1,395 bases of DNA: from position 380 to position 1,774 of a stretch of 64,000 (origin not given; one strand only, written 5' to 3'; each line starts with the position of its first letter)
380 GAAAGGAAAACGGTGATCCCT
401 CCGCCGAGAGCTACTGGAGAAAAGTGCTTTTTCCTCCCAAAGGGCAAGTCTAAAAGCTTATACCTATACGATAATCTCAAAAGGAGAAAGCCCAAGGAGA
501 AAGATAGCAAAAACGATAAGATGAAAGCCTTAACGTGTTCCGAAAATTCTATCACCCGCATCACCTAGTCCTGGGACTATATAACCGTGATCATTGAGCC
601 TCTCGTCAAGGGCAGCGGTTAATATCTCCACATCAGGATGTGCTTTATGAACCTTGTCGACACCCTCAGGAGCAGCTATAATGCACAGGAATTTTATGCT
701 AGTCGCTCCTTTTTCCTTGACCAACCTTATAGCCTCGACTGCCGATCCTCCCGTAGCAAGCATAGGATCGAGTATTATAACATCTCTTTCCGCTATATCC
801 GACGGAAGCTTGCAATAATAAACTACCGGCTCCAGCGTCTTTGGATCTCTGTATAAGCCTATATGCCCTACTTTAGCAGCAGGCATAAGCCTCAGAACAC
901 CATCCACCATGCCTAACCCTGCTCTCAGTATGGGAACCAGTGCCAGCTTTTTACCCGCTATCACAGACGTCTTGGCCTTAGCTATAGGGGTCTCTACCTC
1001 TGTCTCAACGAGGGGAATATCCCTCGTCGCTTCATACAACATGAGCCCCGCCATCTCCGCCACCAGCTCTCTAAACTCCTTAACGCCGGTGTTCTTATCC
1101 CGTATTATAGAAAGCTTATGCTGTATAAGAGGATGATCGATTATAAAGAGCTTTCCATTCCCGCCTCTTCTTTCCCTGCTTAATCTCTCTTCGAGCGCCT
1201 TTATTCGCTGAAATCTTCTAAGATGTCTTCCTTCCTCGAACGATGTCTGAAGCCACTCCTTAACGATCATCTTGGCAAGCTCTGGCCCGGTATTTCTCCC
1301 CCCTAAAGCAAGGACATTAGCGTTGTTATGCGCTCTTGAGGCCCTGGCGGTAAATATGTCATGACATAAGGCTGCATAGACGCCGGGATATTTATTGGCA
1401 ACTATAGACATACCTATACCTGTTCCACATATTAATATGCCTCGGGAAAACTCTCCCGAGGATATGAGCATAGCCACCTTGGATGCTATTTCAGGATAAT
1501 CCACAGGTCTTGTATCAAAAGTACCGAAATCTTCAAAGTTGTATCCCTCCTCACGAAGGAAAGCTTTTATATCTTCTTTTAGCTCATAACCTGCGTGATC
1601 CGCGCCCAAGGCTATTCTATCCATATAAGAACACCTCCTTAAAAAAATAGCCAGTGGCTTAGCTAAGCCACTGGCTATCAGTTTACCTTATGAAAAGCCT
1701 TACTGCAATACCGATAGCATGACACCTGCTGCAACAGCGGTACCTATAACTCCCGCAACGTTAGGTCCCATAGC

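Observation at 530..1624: Single-ORF fusion of ribose-5-phosphate isomerase B and uracil phosphoribosyltransferase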

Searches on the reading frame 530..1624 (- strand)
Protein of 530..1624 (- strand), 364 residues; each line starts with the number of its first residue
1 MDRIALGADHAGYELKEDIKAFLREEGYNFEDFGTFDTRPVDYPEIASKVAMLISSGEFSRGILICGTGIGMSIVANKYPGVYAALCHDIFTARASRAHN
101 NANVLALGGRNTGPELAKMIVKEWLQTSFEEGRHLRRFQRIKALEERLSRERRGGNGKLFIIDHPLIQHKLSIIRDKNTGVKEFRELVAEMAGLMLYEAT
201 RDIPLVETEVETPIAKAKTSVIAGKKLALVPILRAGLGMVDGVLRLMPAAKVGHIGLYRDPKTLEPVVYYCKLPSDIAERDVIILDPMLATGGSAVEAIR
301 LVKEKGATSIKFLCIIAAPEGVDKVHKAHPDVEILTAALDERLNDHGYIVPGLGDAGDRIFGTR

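Call 3: search_protein_families(library=pfam, proteins=[window:530-1624:-], max_evalue=0.01)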
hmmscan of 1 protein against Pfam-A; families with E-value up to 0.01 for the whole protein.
window:530-1624:- (364 aa): 4 families
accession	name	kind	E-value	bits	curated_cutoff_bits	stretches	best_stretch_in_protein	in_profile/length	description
PF14681.12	UPRTase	-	5.3e-80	268.2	27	1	162-363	2-206/206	Uracil phosphoribosyltransferase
PF02502.23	LacAB_rpiB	-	3.1e-57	192.9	24.7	1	4-141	1-138/138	Ribose/Galactose Isomerase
PF00156.33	Pribosyltran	-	7.7e-12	45.2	26.3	1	202-326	7-134/158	Phosphoribosyl transferase domain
PF24390.1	PRTase-CE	-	0.0056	17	27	0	276-342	102-174/253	PRTase-CE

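Call 4: search_protein_families(library=ncbifam, proteins=[window:530-1624:-], max_evalue=0.01)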
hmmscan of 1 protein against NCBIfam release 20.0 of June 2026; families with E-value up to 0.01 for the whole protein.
window:530-1624:- (364 aa): 28 families (the best 25 are shown)
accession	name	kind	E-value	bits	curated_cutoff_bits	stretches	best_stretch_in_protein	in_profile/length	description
TIGR01091.1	upp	equivalog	9.1e-91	303.1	208.35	1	160-363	3-206/207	uracil phosphoribosyltransferase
NF001097.0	PRK00129.1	equivalog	4.5e-90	300.9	114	1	158-363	3-208/209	uracil phosphoribosyltransferase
NF004051.0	PRK05571.1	subfamily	1.8e-56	190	135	1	3-145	3-146/149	ribose-5-phosphate isomerase B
TIGR01120.1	rpiB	equivalog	2.4e-54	183.1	138.65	1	3-144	1-142/143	ribose 5-phosphate isomerase B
TIGR00689.1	rpiB_lacA_lacB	subfamily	2.9e-53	179.7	88.3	1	4-146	1-144/145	RpiB/LacA/LacB family sugar-phosphate isomerase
TIGR02133.1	RPI_actino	equivalog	6e-40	136.5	168.2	1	3-145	2-146/148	ribose-5-phosphate isomerase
NF051858.1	EryPhIsonDerIRhiz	equivalog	3.7e-35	121.2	240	1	3-145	2-147/150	D-erythrulose-4-phosphate isomerase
NF006381.0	PRK08622.1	equivalog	1.2e-33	116.3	234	1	3-146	2-146/171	galactose-6-phosphate isomerase subunit LacB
TIGR01119.1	lacB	equivalog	5e-26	91.4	312.55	1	3-134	2-133/171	galactose-6-phosphate isomerase subunit LacB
NF006380.0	PRK08621.1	equivalog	9e-26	91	164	1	3-138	2-135/142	galactose-6-phosphate isomerase subunit LacA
NF009258.0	PRK12615.1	equivalog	6.9e-23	81.4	325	1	3-137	2-136/171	galactose-6-phosphate isomerase subunit LacB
NF009257.0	PRK12613.1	equivalog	9.1e-23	80.9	243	1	4-139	3-135/141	galactose-6-phosphate isomerase subunit LacA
TIGR01118.1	lacA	equivalog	2.1e-19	70.1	181.1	1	4-138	3-135/141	galactose-6-phosphate isomerase subunit LacA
NF002095.0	PRK00934.1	equivalog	4.6e-09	35.8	296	1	276-328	202-256/287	ribose-phosphate diphosphokinase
TIGR01251.1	ribP_PPkin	subfamily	3.3e-08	32.8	113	1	268-315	199-246/309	ribose-phosphate diphosphokinase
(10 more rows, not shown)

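Call 5: find_homologous_proteins(query=window:530-1624:-, max_evalue=1e-10)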
Query window:530-1624:- (364 aa): 8000 proteins with E <= 1e-10 among 8000 candidates; the best 120 are listed.
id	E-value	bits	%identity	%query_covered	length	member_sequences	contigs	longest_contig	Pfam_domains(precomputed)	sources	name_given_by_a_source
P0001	3.0e-238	808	100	100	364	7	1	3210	PF14681.13,PF02502.24,PF00156.34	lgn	-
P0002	2.6e-193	660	80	100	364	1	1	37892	PF14681.13,PF02502.24,PF00156.34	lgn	-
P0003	1.5e-190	651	79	100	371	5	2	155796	PF14681.13,PF02502.24,PF00156.34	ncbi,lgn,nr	ncbi:MAG: uracil phosphoribosyltransferase [bacterium]|nr:uracil phosphoribosyltransferase [bacteriu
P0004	4.2e-189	646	79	100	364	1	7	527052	PF14681.13,PF02502.24,PF00156.34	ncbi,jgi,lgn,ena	-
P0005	8.4e-188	642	76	100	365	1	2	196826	PF14681.13,PF02502.24,PF00156.34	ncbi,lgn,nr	ncbi:MAG: uracil phosphoribosyltransferase [Synergistetes bacterium]|nr:uracil phosphoribosyltransfe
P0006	2.1e-151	522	65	99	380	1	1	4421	PF14681.13,PF02502.24,PF00156.34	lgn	-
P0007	2.8e-151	522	64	99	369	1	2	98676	PF14681.13,PF02502.24,PF00156.34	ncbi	-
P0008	2.9e-150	518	65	99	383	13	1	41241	PF14681.13,PF02502.24,PF00156.34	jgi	jgi:uracil phosphoribosyltransferase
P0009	1.4e-148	513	64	99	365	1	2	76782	PF14681.13,PF02502.24,PF00156.34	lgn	-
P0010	1.2e-147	510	64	99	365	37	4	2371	PF14681.13,PF02502.24,PF00156.34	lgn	-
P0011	3.4e-146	505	63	99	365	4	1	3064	PF14681.13,PF02502.24,PF00156.34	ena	-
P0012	2.0e-145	503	63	99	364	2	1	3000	PF14681.13,PF02502.24,PF00156.34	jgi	jgi:uracil phosphoribosyltransferase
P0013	9.3e-145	500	61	99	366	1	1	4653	PF14681.13,PF02502.24,PF00156.34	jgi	jgi:uracil phosphoribosyltransferase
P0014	1.3e-144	500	61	99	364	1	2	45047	PF14681.13,PF02502.24,PF00156.34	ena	-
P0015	1.6e-144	500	63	99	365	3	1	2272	PF14681.13,PF02502.24,PF00156.34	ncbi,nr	ncbi:MAG: uracil phosphoribosyltransferase [Thermovirgaceae bacterium]|nr:uracil phosphoribosyltrans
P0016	2.0e-144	499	63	99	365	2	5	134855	PF14681.13,PF02502.24,PF00156.34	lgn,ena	-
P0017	2.1e-144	499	62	99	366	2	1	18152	PF14681.13,PF02502.24,PF00156.34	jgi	jgi:uracil phosphoribosyltransferase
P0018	5.9e-144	498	62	99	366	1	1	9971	PF14681.13,PF02502.24,PF00156.34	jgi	jgi:uracil phosphoribosyltransferase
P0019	1.2e-143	497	62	99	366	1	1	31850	PF14681.13,PF02502.24,PF00156.34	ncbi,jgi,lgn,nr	ncbi:MAG: uracil phosphoribosyltransferase [Synergistaceae bacterium]|jgi:uracil phosphoribosyltrans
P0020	1.7e-143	496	63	99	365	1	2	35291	PF14681.13,PF02502.24,PF00156.34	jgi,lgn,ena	-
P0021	2.5e-143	496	62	99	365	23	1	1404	PF14681.13,PF02502.24,PF00156.34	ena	-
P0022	3.7e-143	495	62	99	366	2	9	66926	PF14681.13,PF02502.24,PF00156.34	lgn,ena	-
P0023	6.6e-143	494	61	99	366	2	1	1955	PF14681.13,PF02502.24,PF00156.34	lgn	-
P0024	8.5e-143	494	61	99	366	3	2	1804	PF14681.13,PF02502.24,PF00156.34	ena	-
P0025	9.9e-143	494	62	99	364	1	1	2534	PF14681.13,PF02502.24,PF00156.34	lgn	-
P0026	1.4e-142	493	61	99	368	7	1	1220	PF14681.13,PF02502.24,PF00156.34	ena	-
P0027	3.4e-142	492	63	99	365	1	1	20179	PF14681.13,PF02502.24,PF00156.34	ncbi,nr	ncbi:MAG: uracil phosphoribosyltransferase [Thermovirgaceae bacterium]|nr:uracil phosphoribosyltrans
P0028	5.2e-142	491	61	99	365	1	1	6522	PF14681.13,PF02502.24,PF00156.34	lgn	-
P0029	5.5e-142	491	62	99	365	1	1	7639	PF14681.13,PF02502.24,PF00156.34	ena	-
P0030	6.6e-142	491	62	99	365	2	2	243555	PF14681.13,PF02502.24,PF00156.34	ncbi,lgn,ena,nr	ncbi:MAG TPA: uracil phosphoribosyltransferase [Synergistales bacterium]|nr:uracil phosphoribosyltra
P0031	8.3e-142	491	63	99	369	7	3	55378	PF14681.13,PF02502.24,PF00156.34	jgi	-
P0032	1.4e-141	490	61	99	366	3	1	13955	PF14681.13,PF02502.24,PF00156.34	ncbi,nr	ncbi:MAG: uracil phosphoribosyltransferase [Synergistaceae bacterium]|nr:uracil phosphoribosyltransf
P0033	1.5e-141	490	60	99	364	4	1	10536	PF14681.13,PF02502.24,PF00156.34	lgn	-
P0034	1.5e-141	490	61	99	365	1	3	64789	PF14681.13,PF02502.24,PF00156.34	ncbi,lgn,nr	ncbi:MAG: uracil phosphoribosyltransferase [Synergistales bacterium]|nr:uracil phosphoribosyltransfe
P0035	1.5e-141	490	62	99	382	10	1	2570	PF14681.13,PF02502.24,PF00156.34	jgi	jgi:uracil phosphoribosyltransferase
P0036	1.7e-141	490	59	99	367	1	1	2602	PF14681.13,PF02502.24,PF00156.34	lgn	-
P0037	2.0e-141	489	62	99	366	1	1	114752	PF14681.13,PF02502.24,PF00156.34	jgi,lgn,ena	-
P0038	2.1e-141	489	61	99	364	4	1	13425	PF14681.13,PF02502.24,PF00156.34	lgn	-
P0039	2.7e-141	489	62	99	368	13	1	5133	PF14681.13,PF02502.24,PF00156.34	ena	-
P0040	3.8e-141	488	60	99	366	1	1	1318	PF14681.13,PF02502.24,PF00156.34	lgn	-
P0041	4.2e-141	488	63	99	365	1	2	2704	PF14681.13,PF02502.24,PF00156.34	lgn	-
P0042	4.9e-141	488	61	99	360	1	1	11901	PF14681.13,PF02502.24,PF00156.34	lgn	-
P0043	5.6e-141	488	61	99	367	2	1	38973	PF14681.13,PF02502.24,PF00156.34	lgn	-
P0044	9.4e-141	487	61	99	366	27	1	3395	PF14681.13,PF02502.24,PF00156.34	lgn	-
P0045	1.1e-140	487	60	99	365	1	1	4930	PF14681.13,PF02502.24,PF00156.34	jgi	-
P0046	1.2e-140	487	60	99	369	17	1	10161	PF14681.13,PF02502.24,PF00156.34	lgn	-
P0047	1.4e-140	487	60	99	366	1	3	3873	PF14681.13,PF02502.24,PF00156.34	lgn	-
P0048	1.8e-140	486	61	99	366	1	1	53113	PF14681.13,PF02502.24,PF00156.34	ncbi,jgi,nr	ncbi:MAG: uracil phosphoribosyltransferase [Synergistaceae bacterium]|jgi:uracil phosphoribosyltrans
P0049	2.0e-140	486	61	99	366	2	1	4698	PF14681.13,PF02502.24,PF00156.34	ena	-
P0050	3.1e-140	485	60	99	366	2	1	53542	PF14681.13,PF02502.24,PF00156.34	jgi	jgi:uracil phosphoribosyltransferase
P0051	3.2e-140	485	63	99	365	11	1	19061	PF14681.13,PF02502.24,PF00156.34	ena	-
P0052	3.2e-140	485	60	99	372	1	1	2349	PF14681.13,PF02502.24,PF00156.34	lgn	-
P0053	4.5e-140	485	61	99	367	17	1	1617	PF14681.13,PF02502.24,PF00156.34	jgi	-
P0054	5.7e-140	485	60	99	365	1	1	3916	PF14681.13,PF02502.24,PF00156.34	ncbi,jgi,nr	ncbi:MAG: uracil phosphoribosyltransferase [Synergistaceae bacterium]|jgi:uracil phosphoribosyltrans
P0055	6.6e-140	484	62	99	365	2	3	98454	PF14681.13,PF02502.24,PF00156.34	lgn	-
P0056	7.6e-140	484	59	99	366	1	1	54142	PF14681.13,PF02502.24,PF00156.34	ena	-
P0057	9.8e-140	484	61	99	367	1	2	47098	PF14681.13,PF02502.24,PF00156.34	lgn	-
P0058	1.8e-139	483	60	99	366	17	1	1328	PF14681.13,PF02502.24,PF00156.34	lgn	-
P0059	1.8e-139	483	62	99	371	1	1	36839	PF14681.13,PF02502.24,PF00156.34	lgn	-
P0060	2.8e-139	482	59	99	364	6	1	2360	PF14681.13,PF02502.24,PF00156.34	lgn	-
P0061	3.7e-139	482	60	99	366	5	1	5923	PF14681.13,PF02502.24,PF00156.34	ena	-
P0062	3.9e-139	482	61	99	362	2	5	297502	PF14681.13,PF02502.24,PF00156.34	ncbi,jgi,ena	jgi:uracil phosphoribosyltransferase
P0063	5.3e-139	481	63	99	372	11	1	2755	PF14681.13,PF02502.24,PF00156.34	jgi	-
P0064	8.8e-139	481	62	99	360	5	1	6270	PF14681.13,PF02502.24,PF00156.34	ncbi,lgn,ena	-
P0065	1.3e-138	480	58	99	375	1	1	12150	PF14681.13,PF02502.24,PF00156.34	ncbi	-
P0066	1.3e-138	480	60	99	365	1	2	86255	PF14681.13,PF02502.24,PF00156.34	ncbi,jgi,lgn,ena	-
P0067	1.4e-138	480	61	99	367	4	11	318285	PF14681.13,PF02502.24,PF00156.34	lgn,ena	-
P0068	1.6e-138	480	61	99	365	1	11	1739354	PF14681.13,PF02502.24,PF00156.34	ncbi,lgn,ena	-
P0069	1.7e-138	480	61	99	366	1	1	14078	PF14681.13,PF02502.24,PF00156.34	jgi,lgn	jgi:uracil phosphoribosyltransferase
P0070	1.8e-138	480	62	99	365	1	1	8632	PF14681.13,PF02502.24,PF00156.34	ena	-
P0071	2.0e-138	479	60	99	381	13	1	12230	PF14681.13,PF02502.24,PF00156.34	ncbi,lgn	-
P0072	2.2e-138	479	61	99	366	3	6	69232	PF14681.13,PF02502.24,PF00156.34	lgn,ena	-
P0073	2.3e-138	479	59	99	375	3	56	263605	PF14681.13,PF02502.24,PF00156.34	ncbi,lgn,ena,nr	ncbi:MAG TPA: uracil phosphoribosyltransferase [Candidatus Gallacutalibacter stercoravium]|nr:uracil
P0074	2.3e-138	479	60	99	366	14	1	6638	PF14681.13,PF02502.24,PF00156.34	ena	-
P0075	3.3e-138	479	59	99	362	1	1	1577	PF14681.13,PF02502.24,PF00156.34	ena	-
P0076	3.5e-138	479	60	99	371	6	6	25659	PF14681.13,PF02502.24,PF00156.34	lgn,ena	-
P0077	3.6e-138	479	61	99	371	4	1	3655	PF14681.13,PF02502.24,PF00156.34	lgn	-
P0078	5.1e-138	478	59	99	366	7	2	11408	PF14681.13,PF02502.24,PF00156.34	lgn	-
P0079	5.6e-138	478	61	99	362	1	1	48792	PF14681.13,PF02502.24,PF00156.34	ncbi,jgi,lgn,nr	ncbi:MAG: uracil phosphoribosyltransferase [Synergistaceae bacterium]|jgi:uracil phosphoribosyltrans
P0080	6.1e-138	478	60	99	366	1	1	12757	PF14681.13,PF02502.24,PF00156.34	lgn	-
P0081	6.3e-138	478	59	99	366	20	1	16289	PF14681.13,PF02502.24,PF00156.34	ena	-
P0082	7.5e-138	478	60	99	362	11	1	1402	PF14681.13,PF02502.24,PF00156.34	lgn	-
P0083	8.4e-138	477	60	99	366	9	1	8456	PF14681.13,PF02502.24,PF00156.34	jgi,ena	-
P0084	9.9e-138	477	60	99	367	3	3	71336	PF14681.13,PF02502.24,PF00156.34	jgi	-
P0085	1.0e-137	477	60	99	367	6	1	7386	PF14681.13,PF02502.24,PF00156.34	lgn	-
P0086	1.4e-137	477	60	99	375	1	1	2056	PF14681.13,PF02502.24,PF00156.34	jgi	jgi:uracil phosphoribosyltransferase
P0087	2.3e-137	476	59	99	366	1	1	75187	PF14681.13,PF02502.24,PF00156.34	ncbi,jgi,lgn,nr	ncbi:MAG: uracil phosphoribosyltransferase [Synergistaceae bacterium]|jgi:uracil phosphoribosyltrans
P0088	3.7e-137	475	61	99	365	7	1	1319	PF14681.13,PF02502.24,PF00156.34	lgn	-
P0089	4.2e-137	475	59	99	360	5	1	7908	PF14681.13,PF02502.24,PF00156.34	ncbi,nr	ncbi:MAG: uracil phosphoribosyltransferase [Synergistaceae bacterium]|nr:uracil phosphoribosyltransf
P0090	5.3e-137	475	61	99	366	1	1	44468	PF14681.13,PF02502.24,PF00156.34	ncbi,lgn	-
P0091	6.3e-137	475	61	99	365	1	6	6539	PF14681.13,PF02502.24,PF00156.34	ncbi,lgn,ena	-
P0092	6.8e-137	474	60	99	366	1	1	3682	PF14681.13,PF02502.24,PF00156.34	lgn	-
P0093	8.4e-137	474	59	99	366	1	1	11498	PF14681.13,PF02502.24,PF00156.34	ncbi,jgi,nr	ncbi:MAG: uracil phosphoribosyltransferase [Synergistaceae bacterium]|jgi:uracil phosphoribosyltrans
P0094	1.1e-136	474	58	99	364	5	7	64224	PF14681.13,PF02502.24,PF00156.34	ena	-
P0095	1.2e-136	474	61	99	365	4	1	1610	PF14681.13,PF02502.24,PF00156.34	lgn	-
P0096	1.8e-136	473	59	99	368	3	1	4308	PF14681.13,PF02502.24,PF00156.34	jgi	jgi:uracil phosphoribosyltransferase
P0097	1.9e-136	473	59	99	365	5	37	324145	PF14681.13,PF02502.24,PF00156.34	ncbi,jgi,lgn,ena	jgi:uracil phosphoribosyltransferase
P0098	3.5e-136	472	58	99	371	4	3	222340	PF14681.13,PF02502.24,PF00156.34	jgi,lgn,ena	-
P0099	5.3e-136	472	59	99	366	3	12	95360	PF14681.13,PF02502.24,PF00156.34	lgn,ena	-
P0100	8.1e-136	471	61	99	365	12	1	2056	PF14681.13,PF02502.24,PF00156.34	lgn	-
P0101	1.0e-135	471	59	99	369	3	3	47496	PF14681.13,PF02502.24,PF00156.34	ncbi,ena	-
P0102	1.9e-135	470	58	99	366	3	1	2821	PF14681.13,PF02502.24,PF00156.34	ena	-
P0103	2.6e-135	469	58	99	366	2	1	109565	PF14681.13,PF02502.24,PF00156.34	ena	-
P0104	2.6e-135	469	60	99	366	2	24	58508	PF14681.13,PF02502.24,PF00156.34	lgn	-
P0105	3.7e-135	469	61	99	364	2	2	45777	PF14681.13,PF02502.24,PF00156.34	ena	-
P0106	4.8e-135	468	58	99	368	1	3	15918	PF14681.13,PF02502.24,PF00156.34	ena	-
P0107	8.5e-135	468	59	99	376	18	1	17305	PF14681.13,PF02502.24,PF00156.34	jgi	jgi:uracil phosphoribosyltransferase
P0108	1.1e-134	467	59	99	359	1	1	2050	PF14681.13,PF02502.24,PF00156.34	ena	-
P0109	2.2e-134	466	58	99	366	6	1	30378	PF14681.13,PF02502.24,PF00156.34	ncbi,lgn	ncbi:MAG: uracil phosphoribosyltransferase [Cloacibacillus sp.]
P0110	2.4e-134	466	58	99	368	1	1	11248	PF14681.13,PF02502.24,PF00156.34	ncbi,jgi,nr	ncbi:MAG: uracil phosphoribosyltransferase [Synergistaceae bacterium]|jgi:uracil phosphoribosyltrans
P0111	9.2e-134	464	58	99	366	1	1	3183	PF14681.13,PF02502.24,PF00156.34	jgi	jgi:uracil phosphoribosyltransferase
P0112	1.4e-133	464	60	99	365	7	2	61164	PF14681.13,PF02502.24,PF00156.34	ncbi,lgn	-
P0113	4.5e-133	462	58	99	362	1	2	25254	PF14681.13,PF02502.24,PF00156.34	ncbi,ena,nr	ncbi:MAG: uracil phosphoribosyltransferase [Fretibacterium sp.]|nr:uracil phosphoribosyltransferase 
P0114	6.5e-133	461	60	99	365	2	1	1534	PF14681.13,PF02502.24,PF00156.34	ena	-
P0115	8.4e-133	461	58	99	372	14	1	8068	PF14681.13,PF02502.24,PF00156.34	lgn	-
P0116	1.7e-132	460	56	99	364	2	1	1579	PF14681.13,PF02502.24,PF00156.34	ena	-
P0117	4.9e-132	458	59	99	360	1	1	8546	PF14681.13,PF02502.24,PF00156.34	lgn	-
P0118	4.0e-131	455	57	99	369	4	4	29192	PF14681.13,PF02502.24,PF00156.34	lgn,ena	-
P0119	6.2e-131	455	57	99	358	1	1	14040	PF14681.13,PF02502.24,PF00156.34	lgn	-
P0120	2.3e-129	450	57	99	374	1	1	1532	PF14681.13,PF02502.24,PF00156.34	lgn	-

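Call 7: find_related_loci(query=window:530-1624:-, collection=genome_contigs, flank=4000)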
Query window:530-1624:- (364 aa) in genome_contigs; peptide patterns used: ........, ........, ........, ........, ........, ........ (x = any residue, [..] = any of these).
212 stretches matched a pattern; 163 encode a relative of the query (tblastn E <= 1e-3); the best 80 are kept; 80 distinct loci.
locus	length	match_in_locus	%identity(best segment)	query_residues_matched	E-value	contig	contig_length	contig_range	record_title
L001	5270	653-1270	68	159-364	3e-92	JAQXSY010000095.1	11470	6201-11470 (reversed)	MAG: Bacillota bacterium isolate SUG1495 k141_8921270, whole genome shotgun sequence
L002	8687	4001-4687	60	139-364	2e-90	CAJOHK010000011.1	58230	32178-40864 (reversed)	uncultured Bacteroidales bacterium isolate Red_deer_4_mag_141 genome assembly, contig: scaffold_1749, whole genome shotg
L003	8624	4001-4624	64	157-364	3e-90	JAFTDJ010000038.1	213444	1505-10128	MAG: Bacteroidales bacterium isolate RGIG3716 Goat_Rumen.Co__c1731191, whole genome shotgun sequence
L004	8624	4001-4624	63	157-364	1e-89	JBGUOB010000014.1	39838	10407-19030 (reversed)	MAG: Candidatus Cryptobacteroides sp. isolate ruminal_MAG_197 ruminal_MAG_197_contig_0014, whole genome shotgun sequence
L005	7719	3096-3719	63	157-364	9e-90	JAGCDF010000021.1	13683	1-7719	MAG: Bacteroidales bacterium isolate RGIG9685 Yak_Omasum-2__c188536, whole genome shotgun sequence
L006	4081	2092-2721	64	155-364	6e-90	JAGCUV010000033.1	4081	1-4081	MAG: Bacteroidales bacterium isolate RGIG10143 Yak_Rumen-4__c562139, whole genome shotgun sequence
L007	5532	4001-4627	65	156-364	2e-89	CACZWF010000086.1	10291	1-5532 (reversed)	MAG: uncultured Bacteroidia bacterium isolate RUG13005 genome assembly, contig: RUG13005_asm_86, whole genome shotgun se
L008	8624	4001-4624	63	157-364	1e-88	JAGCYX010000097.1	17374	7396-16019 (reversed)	MAG: Bacteroidales bacterium isolate RGIG10249 Yak_Rumen-5__c1782836, whole genome shotgun sequence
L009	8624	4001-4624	63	157-364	2e-88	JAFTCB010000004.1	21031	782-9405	MAG: Bacteroidales bacterium isolate RGIG3682 Goat_Rumen.Co__c107997, whole genome shotgun sequence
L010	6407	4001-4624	63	157-364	4e-88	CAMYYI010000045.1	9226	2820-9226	MAG TPA_asm: uncultured Bacteroidales bacterium isolate SRR10912538_bin.16_metaWRAP_v1.3_MAG genome assembly, contig: ER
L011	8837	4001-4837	51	81-364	1e-87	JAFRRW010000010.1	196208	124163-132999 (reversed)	MAG: Bacteroidales bacterium isolate RGIG2744 Goat_Omasum-4__c406165, whole genome shotgun sequence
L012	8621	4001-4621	62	158-364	3e-87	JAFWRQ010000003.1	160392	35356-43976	MAG: Bacteroidales bacterium isolate RGIG6008 Sheep_Omasum-3__c42211, whole genome shotgun sequence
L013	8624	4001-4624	61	157-364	1e-86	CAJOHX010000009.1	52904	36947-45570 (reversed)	uncultured Bacteroidales bacterium isolate Red_deer_4_mag_112 genome assembly, contig: scaffold_904, whole genome shotgu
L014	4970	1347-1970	62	157-364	9e-87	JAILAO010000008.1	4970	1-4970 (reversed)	MAG: Bacteroidales bacterium isolate RUI535 k141_7750597_flag=0_multi=36.0000_len=4970, whole genome shotgun sequence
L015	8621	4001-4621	64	158-364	1e-86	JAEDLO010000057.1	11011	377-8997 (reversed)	MAG: Bacteroidales bacterium isolate MAG242 NODE_5947_length_11011_cov_6.223804, whole genome shotgun sequence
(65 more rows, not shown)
